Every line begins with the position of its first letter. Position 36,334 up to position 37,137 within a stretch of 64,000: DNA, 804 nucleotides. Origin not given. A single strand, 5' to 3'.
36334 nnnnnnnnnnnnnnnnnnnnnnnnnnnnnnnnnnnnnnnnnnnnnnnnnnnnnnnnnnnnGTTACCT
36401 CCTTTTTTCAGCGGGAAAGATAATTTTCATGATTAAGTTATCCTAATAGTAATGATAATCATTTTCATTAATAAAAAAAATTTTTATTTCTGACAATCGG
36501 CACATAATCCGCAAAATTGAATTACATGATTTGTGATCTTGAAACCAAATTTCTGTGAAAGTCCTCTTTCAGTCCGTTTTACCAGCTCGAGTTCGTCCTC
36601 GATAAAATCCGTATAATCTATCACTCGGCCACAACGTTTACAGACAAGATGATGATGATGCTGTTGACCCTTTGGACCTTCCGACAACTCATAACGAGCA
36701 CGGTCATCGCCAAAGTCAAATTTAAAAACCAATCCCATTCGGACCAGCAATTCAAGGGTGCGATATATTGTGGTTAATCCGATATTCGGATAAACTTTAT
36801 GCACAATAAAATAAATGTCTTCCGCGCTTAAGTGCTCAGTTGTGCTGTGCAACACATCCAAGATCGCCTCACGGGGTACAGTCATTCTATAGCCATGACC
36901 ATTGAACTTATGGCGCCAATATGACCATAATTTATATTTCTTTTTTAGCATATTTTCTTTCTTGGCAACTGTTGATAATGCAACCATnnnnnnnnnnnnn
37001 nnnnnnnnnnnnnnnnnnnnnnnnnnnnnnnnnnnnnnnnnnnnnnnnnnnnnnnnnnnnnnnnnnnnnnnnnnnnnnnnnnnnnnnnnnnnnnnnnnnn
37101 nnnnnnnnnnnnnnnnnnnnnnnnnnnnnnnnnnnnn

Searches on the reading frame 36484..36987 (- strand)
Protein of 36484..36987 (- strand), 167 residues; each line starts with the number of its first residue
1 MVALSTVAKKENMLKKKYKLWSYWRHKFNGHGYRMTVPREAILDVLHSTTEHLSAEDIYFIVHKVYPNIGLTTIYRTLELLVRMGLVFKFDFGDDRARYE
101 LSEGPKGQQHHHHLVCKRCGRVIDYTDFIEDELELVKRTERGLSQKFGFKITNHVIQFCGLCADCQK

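Call 6: search_protein_families(library=pfam, proteins=[window:36484-36987:-])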
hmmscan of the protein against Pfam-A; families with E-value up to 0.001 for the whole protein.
window:36484-36987:- (167 aa): 1 family
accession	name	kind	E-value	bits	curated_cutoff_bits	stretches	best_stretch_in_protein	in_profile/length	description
PF01475.25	FUR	-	1.5e-31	109.5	23.1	1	32-158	3-120/121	Ferric uptake regulator family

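Call 8: find_encoding_contigs(protein=window:36484-36987:-, flank=6000, max_places=10)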
Protein window:36484-36987:- (167 aa): 6 contigs read that carry it; 5 places shown.
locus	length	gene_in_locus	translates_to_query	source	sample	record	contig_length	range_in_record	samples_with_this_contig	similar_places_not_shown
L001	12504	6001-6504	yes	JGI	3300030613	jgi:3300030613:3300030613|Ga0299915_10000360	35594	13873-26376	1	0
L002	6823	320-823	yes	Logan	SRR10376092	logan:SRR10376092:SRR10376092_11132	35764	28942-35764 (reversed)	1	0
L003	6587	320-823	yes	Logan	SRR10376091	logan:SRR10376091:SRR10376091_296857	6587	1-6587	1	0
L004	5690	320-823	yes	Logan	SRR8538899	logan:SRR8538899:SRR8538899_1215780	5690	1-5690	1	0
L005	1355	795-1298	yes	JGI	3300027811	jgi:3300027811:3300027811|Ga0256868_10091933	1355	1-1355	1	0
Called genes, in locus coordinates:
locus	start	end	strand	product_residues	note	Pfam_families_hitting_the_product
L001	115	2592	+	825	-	PF01326:PPDK_N, PF27448:Rph_4th, PF00391:PEP-utilizers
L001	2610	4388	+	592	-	-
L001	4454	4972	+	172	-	PF13302:Acetyltransf_3, PF13420:Acetyltransf_4, PF00583:Acetyltransf_1, PF13508:Acetyltransf_7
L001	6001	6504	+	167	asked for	PF01475:FUR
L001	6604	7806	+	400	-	PF00266:Aminotran_5, PF01053:Cys_Met_Meta_PP, PF00155:Aminotran_1_2 (weak), PF01212:Beta_elim_lyase (weak), PF01041:DegT_DnrJ_EryC1, PF00464:SHMT (weak), PF00282:Pyridoxal_deC (weak)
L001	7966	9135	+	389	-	PF01053:Cys_Met_Meta_PP, PF00155:Aminotran_1_2, PF06838:Met_gamma_lyase (weak), PF00266:Aminotran_5 (weak)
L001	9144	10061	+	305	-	PF01551:Peptidase_M23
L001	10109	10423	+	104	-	PF02915:Rubrerythrin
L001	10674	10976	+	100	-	PF02943:FeThRed_B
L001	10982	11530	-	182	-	PF02643:DUF192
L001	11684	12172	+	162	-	PF01475:FUR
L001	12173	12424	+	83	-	PF04023:FeoA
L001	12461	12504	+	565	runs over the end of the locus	PF01926:MMR_HSR1, PF02421:FeoB_N, PF07670:Gate, PF07664:FeoB_C, PF07670:Gate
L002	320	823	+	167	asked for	PF01475:FUR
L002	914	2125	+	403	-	PF00266:Aminotran_5, PF01053:Cys_Met_Meta_PP, PF00155:Aminotran_1_2 (weak), PF01212:Beta_elim_lyase (weak), PF01041:DegT_DnrJ_EryC1, PF00464:SHMT (weak), PF00282:Pyridoxal_deC (weak)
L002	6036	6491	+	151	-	PF01475:FUR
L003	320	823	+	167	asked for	PF01475:FUR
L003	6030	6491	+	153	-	PF01475:FUR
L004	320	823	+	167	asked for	PF01475:FUR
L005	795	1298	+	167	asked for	PF01475:FUR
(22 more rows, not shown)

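Call 9: search_protein_families(library=ncbifam, proteins=[window:36484-36987:-], max_evalue=0.001)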
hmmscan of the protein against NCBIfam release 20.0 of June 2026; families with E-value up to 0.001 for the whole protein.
window:36484-36987:- (167 aa): 9 families
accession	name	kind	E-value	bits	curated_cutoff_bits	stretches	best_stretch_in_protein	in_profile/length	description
NF051892.1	TransRegFurBacil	equivalog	1.3e-36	125.8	220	1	26-167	10-145/149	ferric iron uptake transcriptional regulator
NF006999.0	PRK09462.1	equivalog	1.4e-24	86.3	146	1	30-164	10-135/148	ferric iron uptake transcriptional regulator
NF052545.1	TransRegPerRClab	equivalog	3e-24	85.6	180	1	28-167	8-136/138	transcriptional regulator PerR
NF047406.1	TransRegPerRTherm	equivalog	2.1e-20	73.2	200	1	34-166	5-126/130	manganese-dependent transcriptional regulator PerR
NF051891.1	TransRegFurHelico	equivalog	6e-19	68.4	200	1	26-167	16-147/148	ferric iron uptake transcriptional regulator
NF008646.0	PRK11639.1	equivalog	3.1e-12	46.5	167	1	32-166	21-147/171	zinc uptake transcriptional repressor Zur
NF047462.1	FUR_perox_PerRA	exception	2.5e-09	37.8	200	1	29-153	13-132/142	peroxide-responsive transcriptional repressor PerRA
NF045678.1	TransRegIrrA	equivalog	6.9e-06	26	150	1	26-126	11-107/138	iron response transcriptional regulator IrrA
NF045677.1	FeRespRegIrr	equivalog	1.4e-05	25.2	170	1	29-125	5-97/127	Fur family transcriptional regulator Irr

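Call 19: find_related_loci(query=window:36484-36987:-, collection=genome_contigs, flank=6000)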
Query window:36484-36987:- (167 aa) in genome_contigs; peptide patterns used: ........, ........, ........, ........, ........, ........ (x = any residue, [..] = any of these).
199 stretches matched a pattern; 12 encode a relative of the query (tblastn E <= 1e-3); 12 distinct loci.
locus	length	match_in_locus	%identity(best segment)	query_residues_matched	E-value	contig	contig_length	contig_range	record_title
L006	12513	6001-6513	59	4-166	1e-66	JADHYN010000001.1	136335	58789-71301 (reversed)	MAG: Candidatus Omnitrophota bacterium isolate BS750m-G80 BS-750m-C22, whole genome shotgun sequence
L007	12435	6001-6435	67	23-167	2e-65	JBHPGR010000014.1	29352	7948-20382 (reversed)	Candidatus Omnitrophota bacterium isolate SAG AM-311-N03 NODE_14_length_29352_cov_29.083592, whole genome shotgun sequen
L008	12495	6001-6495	60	1-166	3e-64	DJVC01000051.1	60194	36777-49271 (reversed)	MAG TPA_asm: bacterium UBP3_UBA6266 isolate UBA6266 UBA6266_contig_116053, whole genome shotgun sequence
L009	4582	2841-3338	58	1-167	2e-62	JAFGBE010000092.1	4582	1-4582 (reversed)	MAG: Candidatus Auribacterota bacterium isolate Zod_Metabat.1009 k87_6336988, whole genome shotgun sequence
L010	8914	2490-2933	64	22-167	7e-62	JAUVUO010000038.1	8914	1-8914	MAG: Candidatus Omnitrophota bacterium isolate CSMAG_794 CSMAG_794_k127_3696301_length_8914_cov_15.2211, whole genome sh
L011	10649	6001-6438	64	22-166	2e-61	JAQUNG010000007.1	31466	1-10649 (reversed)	MAG: bacterium isolate STD1_172 NODE_2867_length_31466_cov_3.661827_Sandtown_D1, whole genome shotgun sequence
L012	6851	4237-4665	65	23-166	2e-60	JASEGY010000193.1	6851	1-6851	MAG: bacterium isolate Yes70-08 NODE_193_length_6851_cov_415.293702, whole genome shotgun sequence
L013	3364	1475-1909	59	23-167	2e-60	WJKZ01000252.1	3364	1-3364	MAG: Candidatus Omnitrophota bacterium isolate RBin_191 k141_4323901, whole genome shotgun sequence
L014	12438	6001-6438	61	22-167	2e-57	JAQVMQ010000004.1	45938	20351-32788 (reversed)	MAG: Candidatus Omnitrophota bacterium isolate STF1_137 NODE_1534_length_45938_cov_4.570780_Sandtown_F1, whole genome sh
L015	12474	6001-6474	58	9-167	3e-57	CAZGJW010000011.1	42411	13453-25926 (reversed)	MAG TPA_asm: uncultured Spirochaetota bacterium isolate binchicken_co89_639 genome assembly, contig: NODE_1175_length_42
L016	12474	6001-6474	57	9-167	1e-56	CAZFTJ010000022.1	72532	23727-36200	MAG TPA_asm: uncultured Spirochaetota bacterium isolate binchicken_co178_263 genome assembly, contig: NODE_701_length_72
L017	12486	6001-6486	56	7-167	6e-56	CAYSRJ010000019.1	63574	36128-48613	MAG TPA_asm: uncultured Spirochaetota bacterium isolate binchicken_co94_333 genome assembly, contig: NODE_501_length_635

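Call 37: search_solved_structures(query=window:36484-36948:-, max_evalue=0.001, show_alignments=5)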
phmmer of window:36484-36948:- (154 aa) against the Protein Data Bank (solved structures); distinct sequences matched with E-value up to 0.001: 25.
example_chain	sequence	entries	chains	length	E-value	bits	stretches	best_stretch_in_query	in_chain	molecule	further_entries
9ire_A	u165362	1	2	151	1.9e-29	106.2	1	15-154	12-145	Ferric uptake regulation protein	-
6d57_A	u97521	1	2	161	1.7e-23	86.8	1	18-153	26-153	Ferric uptake regulation protein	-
4ets_A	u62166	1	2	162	1.7e-23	86.8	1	18-153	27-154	Ferric uptake regulation protein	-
8j6w_A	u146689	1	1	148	2.6e-20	76.5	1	18-151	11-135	Ferric uptake regulation protein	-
2fe3_A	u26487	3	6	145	1.4e-18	70.8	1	18-154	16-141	Peroxide operon regulator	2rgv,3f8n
2w57_A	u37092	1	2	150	1.7e-18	70.6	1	17-150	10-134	FERRIC UPTAKE REGULATION PROTEIN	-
4ray_A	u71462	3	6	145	2.4e-17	66.8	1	18-148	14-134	DNA-binding transcriptional dual regulator of siderophore biosynthesis and transport(Fur f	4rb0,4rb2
2o03_A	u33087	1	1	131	6e-17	65.5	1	18-153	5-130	probable Zinc uptake regulation protein FurB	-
3eyy_A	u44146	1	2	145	6.2e-17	65.5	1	10-152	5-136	Putative iron uptake regulatory protein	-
4raz_A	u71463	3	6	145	6.7e-17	65.4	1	17-148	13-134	DNA-binding transcriptional dual regulator of siderophore biosynthesis and transport(Fur f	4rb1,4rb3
4i7h_A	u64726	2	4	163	3.1e-16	63.2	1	20-153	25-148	peroxide stress sensing regulator | Peroxide stress regulator PerR, FUR family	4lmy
1mzb_A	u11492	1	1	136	8.5e-16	61.8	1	18-141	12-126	ferric uptake regulation protein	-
5fd5_A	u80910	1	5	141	8.7e-16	61.7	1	18-148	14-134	Ferric uptake regulation protein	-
5fd6_A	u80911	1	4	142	8.9e-16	61.7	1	18-148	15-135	Ferric uptake regulation protein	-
6h1c_A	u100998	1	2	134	3.3e-14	56.6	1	18-132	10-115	Ferric uptake regulation protein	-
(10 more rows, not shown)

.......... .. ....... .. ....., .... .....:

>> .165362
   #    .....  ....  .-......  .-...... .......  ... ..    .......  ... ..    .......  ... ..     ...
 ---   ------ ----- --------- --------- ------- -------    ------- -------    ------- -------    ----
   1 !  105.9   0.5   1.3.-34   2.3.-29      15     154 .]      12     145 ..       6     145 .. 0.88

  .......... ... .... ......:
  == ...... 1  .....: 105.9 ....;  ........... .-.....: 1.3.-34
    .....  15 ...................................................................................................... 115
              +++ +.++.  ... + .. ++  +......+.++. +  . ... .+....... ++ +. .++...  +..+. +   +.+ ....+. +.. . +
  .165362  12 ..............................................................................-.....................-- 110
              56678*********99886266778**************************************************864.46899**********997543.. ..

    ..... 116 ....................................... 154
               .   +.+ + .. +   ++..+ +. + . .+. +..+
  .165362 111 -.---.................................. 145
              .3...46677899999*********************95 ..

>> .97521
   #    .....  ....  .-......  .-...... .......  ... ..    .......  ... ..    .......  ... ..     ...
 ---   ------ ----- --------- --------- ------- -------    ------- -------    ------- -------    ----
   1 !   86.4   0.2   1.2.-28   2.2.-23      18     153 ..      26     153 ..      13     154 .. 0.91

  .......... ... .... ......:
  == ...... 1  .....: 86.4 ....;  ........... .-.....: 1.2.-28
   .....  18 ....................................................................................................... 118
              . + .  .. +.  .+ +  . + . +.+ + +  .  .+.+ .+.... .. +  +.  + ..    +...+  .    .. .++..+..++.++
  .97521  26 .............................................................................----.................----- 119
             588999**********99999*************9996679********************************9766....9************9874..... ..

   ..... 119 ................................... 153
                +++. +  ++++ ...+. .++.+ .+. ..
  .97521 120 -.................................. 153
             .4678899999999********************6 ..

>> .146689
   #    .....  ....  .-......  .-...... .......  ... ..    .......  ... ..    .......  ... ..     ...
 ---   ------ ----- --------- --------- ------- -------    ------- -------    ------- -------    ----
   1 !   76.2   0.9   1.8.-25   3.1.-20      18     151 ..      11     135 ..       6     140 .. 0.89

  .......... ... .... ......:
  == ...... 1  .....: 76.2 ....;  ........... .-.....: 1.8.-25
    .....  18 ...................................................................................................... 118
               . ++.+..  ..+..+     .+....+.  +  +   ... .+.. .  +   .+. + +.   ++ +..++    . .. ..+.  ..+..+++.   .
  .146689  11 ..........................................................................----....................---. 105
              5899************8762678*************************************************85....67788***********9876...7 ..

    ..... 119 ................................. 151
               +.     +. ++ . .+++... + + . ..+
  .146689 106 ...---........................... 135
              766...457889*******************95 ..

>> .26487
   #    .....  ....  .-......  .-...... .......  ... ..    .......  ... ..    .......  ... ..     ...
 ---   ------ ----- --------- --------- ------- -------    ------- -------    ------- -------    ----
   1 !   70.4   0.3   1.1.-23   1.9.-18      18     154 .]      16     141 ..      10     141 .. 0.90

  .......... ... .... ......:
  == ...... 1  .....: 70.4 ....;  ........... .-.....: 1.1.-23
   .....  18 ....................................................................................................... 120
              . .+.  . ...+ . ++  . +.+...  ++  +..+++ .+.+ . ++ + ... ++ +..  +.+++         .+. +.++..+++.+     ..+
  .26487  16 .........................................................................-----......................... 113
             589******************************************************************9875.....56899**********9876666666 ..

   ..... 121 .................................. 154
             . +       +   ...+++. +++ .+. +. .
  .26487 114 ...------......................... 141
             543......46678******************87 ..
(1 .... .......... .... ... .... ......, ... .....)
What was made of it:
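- The PDB search gives Fur 9ire 106 bits against BsPerR 70.8 (call 37).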

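Call 45: find_homologous_proteins(query=window:36484-36948:-, max_evalue=1e-30)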
Query window:36484-36948:- (154 aa): 1662 proteins with E <= 1e-30 among 1818 candidates; the best 120 are listed.
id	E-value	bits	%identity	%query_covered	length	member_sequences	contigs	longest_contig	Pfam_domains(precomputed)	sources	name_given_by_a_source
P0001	4.4e-90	318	91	96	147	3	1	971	PF01475.26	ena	-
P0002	4.1e-77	276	76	100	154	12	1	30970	PF01475.26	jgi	-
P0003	1.5e-74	267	79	94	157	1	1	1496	PF01475.26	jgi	jgi:Fur family ferric uptake transcriptional regulator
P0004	3.8e-74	266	78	94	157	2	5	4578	PF01475.26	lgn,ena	-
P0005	5.7e-74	266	74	100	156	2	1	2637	PF01475.26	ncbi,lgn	-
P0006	1.5e-73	264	77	95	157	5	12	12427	PF01475.26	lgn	-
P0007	2.4e-73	264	77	94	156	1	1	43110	PF01475.26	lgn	-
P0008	2.6e-73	263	76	95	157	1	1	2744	PF01475.26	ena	-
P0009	2.6e-73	263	77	94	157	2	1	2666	PF01475.26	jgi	jgi:Fur family ferric uptake transcriptional regulator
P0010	3.0e-73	263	78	94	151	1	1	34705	PF01475.26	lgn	-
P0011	4.5e-73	263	76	95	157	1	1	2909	PF01475.26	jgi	jgi:Fur family ferric uptake transcriptional regulator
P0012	7.2e-73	262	78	94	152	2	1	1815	PF01475.26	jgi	jgi:Fur family ferric uptake transcriptional regulator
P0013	9.0e-73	262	72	100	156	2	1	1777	PF01475.26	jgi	jgi:Fur family ferric uptake transcriptional regulator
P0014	1.1e-72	261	77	94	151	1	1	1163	PF01475.26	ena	-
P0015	1.1e-72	261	77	95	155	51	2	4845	PF01475.26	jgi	jgi:Fur family ferric uptake transcriptional regulator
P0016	1.6e-72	261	71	99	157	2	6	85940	PF01475.26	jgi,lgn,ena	-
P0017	2.2e-72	260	73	95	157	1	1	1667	PF01475.26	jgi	jgi:Fur family ferric uptake transcriptional regulator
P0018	2.5e-72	260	75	95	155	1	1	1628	PF01475.26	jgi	jgi:Fur family ferric uptake transcriptional regulator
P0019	4.0e-72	260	77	95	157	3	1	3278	PF01475.26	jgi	-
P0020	4.9e-72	259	74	95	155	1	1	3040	PF01475.26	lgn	-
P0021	5.2e-72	259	75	95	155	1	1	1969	PF01475.26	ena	-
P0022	6.7e-72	259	77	94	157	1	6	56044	PF01475.26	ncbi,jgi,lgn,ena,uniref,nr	ncbi:ferric uptake regulation protein [candidate division WOR_3 bacterium SM23_60]|jgi:Fur family fe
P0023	8.4e-72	259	72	95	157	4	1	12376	PF01475.26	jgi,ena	-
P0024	9.7e-72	258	73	95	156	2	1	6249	PF01475.26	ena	-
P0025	1.0e-71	258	75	95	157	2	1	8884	PF01475.26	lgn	-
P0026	1.1e-71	258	76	95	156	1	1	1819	PF01475.26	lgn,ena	-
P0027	1.1e-71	258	73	95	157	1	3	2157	PF01475.26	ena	-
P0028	1.1e-71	258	76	95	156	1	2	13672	PF01475.26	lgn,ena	-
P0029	1.3e-71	258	75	95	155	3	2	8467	PF01475.26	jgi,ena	jgi:Fur family ferric uptake transcriptional regulator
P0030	1.5e-71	258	71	95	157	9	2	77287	PF01475.26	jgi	-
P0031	1.5e-71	258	72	94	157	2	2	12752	PF01475.26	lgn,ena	-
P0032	1.7e-71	258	73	95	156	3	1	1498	PF01475.26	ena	-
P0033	2.3e-71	257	77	94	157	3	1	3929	PF01475.26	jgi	jgi:Fur family ferric uptake transcriptional regulator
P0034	2.5e-71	257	75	95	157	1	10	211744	PF01475.26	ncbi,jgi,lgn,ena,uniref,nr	ncbi:ferric uptake regulation protein [candidate division WOR_3 bacterium SM23_42]|uniref:Ferric upt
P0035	2.7e-71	257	75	94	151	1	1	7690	PF01475.26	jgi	jgi:Fur family ferric uptake transcriptional regulator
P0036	2.9e-71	257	76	95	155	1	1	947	PF01475.26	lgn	-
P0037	3.8e-71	256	73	95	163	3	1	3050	PF01475.26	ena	-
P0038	3.8e-71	256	73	95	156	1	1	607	PF01475.26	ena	-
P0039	3.9e-71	256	74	95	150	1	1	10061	PF01475.26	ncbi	-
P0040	4.1e-71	256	71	95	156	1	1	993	PF01475.26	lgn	-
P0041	4.6e-71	256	75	95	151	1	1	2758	PF01475.26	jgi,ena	-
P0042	4.7e-71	256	74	95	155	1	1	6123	PF01475.26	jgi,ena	-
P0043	5.8e-71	256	73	94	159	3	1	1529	PF01475.26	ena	-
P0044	6.4e-71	256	72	95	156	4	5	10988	PF01475.26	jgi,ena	-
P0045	6.6e-71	256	74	94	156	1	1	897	PF01475.26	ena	-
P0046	6.7e-71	256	74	95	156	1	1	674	PF01475.26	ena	-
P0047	8.5e-71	255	72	95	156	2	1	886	PF01475.26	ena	-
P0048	9.0e-71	255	72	95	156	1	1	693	PF01475.26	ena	-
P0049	9.0e-71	255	71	95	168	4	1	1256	PF01475.26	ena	-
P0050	1.3e-70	255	74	94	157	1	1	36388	PF01475.26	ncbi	-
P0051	1.3e-70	255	73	95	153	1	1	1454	PF01475.26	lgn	-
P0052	1.7e-70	254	73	94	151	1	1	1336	PF01475.26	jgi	-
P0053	2.0e-70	254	71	95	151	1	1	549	PF01475.26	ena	-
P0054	2.1e-70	254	74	95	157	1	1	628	PF01475.26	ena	-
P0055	2.7e-70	254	73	95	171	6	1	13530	PF01475.26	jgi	jgi:Fur family ferric uptake transcriptional regulator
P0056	3.0e-70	253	72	94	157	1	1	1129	PF01475.26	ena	-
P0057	3.3e-70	253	71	95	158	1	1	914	PF01475.26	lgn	-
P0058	4.0e-70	253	72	95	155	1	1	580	PF01475.26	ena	-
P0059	4.0e-70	253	73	95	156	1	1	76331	PF01475.26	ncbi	ncbi:MAG: Fur family transcriptional regulator [Candidatus Omnitrophota bacterium]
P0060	4.2e-70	253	73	94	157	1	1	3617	PF01475.26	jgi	jgi:Fur family ferric uptake transcriptional regulator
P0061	4.3e-70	253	71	95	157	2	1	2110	PF01475.26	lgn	-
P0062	4.5e-70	253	72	95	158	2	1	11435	PF01475.26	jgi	-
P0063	5.2e-70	253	76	93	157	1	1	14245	PF01475.26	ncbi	-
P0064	6.1e-70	252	73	94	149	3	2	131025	PF01475.26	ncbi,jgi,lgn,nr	ncbi:MAG: ferric uptake regulation protein [Latescibacteria bacterium DG_63]|nr:MAG: ferric uptake r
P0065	6.3e-70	252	71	95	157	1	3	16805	PF01475.26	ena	-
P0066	6.9e-70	252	73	94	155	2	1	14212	PF01475.26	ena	-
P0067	8.4e-70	252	71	95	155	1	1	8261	PF01475.26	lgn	-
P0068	8.7e-70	252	72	94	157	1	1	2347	PF01475.26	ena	-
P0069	9.0e-70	252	72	94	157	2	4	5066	PF01475.26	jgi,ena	-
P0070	9.8e-70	252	71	95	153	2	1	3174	PF01475.26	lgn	-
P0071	9.9e-70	252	72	94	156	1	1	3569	PF01475.26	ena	-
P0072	1.0e-69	252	72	94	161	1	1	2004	PF01475.26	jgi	-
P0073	1.1e-69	252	71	94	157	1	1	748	PF01475.26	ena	-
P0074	1.1e-69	252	71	94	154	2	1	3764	PF01475.26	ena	-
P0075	1.2e-69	252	71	94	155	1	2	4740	PF01475.26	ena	-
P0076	1.2e-69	252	71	95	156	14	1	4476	PF01475.26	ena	-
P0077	1.2e-69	252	73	94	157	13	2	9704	PF01475.26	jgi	-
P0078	1.2e-69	252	70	95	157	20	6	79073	PF01475.26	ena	-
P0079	1.2e-69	251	71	95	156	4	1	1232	PF01475.26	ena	-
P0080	1.3e-69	251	71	95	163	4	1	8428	PF01475.26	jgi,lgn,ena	-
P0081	1.3e-69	251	72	95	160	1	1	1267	PF01475.26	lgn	-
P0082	1.4e-69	251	71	95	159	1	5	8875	PF01475.26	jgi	-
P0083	1.4e-69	251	74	95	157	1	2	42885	PF01475.26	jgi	jgi:Fur family ferric uptake transcriptional regulator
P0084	1.5e-69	251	70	94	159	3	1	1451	PF01475.26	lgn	-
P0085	1.5e-69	251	68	95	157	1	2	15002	PF01475.26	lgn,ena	-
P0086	1.5e-69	251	72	95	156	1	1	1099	PF01475.26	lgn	-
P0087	1.6e-69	251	73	94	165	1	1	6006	PF01475.26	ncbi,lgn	ncbi:MAG: Fur family transcriptional regulator [Nitrospirota bacterium]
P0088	1.8e-69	251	70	94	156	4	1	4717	PF01475.26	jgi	jgi:Fur family ferric uptake transcriptional regulator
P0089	1.8e-69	251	71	95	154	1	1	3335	PF01475.26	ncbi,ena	-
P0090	1.8e-69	251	71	95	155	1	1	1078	PF01475.26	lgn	-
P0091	2.1e-69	251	72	94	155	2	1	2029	PF01475.26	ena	-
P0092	2.3e-69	251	71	95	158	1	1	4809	PF01475.26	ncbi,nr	ncbi:MAG: Fur family transcriptional regulator [Candidatus Omnitrophota bacterium]|nr:Fur family tra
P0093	2.3e-69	251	72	95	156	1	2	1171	PF01475.26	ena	-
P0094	2.5e-69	251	72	94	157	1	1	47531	PF01475.26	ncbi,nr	ncbi:MAG: ferric uptake regulation protein [Nitrospirae bacterium RBG_13_39_12]|nr:MAG: ferric uptak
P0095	2.5e-69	250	73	94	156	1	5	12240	PF01475.26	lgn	-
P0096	2.7e-69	250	72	94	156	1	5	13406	PF01475.26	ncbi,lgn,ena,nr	ncbi:MAG: transcriptional repressor [Candidatus Omnitrophica bacterium]|nr:transcriptional repressor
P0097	2.7e-69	250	70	94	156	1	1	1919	PF01475.26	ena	-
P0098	2.7e-69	250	71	95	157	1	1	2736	PF01475.26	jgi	-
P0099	2.7e-69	250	72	94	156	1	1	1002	PF01475.26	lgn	-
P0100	2.9e-69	250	71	95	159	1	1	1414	PF01475.26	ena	-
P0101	2.9e-69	250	72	94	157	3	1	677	PF01475.26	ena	-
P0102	3.0e-69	250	72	94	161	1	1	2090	PF01475.26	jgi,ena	-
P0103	3.0e-69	250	69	100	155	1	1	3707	PF01475.26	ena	-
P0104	3.1e-69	250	66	100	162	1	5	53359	PF01475.26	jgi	jgi:Fur family ferric uptake transcriptional regulator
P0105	3.4e-69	250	72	95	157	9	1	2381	PF01475.26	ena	-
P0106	3.4e-69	250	71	95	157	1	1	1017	PF01475.26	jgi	-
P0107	3.6e-69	250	70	99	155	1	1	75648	PF01475.26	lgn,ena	-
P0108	3.7e-69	250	72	94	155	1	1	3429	PF01475.26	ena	-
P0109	4.0e-69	250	74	91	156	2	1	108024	PF01475.26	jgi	-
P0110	4.4e-69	250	71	95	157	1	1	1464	PF01475.26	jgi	jgi:Fur family ferric uptake transcriptional regulator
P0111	4.5e-69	250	72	98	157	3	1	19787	PF01475.26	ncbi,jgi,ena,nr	ncbi:ferric uptake regulation protein [bacterium SM23_31]|nr:MAG: ferric uptake regulation protein [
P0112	4.7e-69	250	72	94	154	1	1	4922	PF01475.26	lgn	-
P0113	4.9e-69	250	71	94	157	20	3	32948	PF01475.26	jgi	jgi:Fur family ferric uptake transcriptional regulator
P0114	5.2e-69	249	71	95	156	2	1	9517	PF01475.26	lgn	-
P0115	5.4e-69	249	69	95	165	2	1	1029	PF01475.26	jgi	-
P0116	5.4e-69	249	71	95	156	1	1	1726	PF01475.26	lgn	-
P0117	7.6e-69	249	71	99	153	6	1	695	PF01475.26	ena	-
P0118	7.6e-69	249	72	95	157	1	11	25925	PF01475.26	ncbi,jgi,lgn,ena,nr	ncbi:MAG: transcriptional repressor [Candidatus Omnitrophica bacterium]|nr:transcriptional repressor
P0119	7.7e-69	249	70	94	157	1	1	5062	PF01475.26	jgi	-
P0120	7.9e-69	249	74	95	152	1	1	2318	PF01475.26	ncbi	-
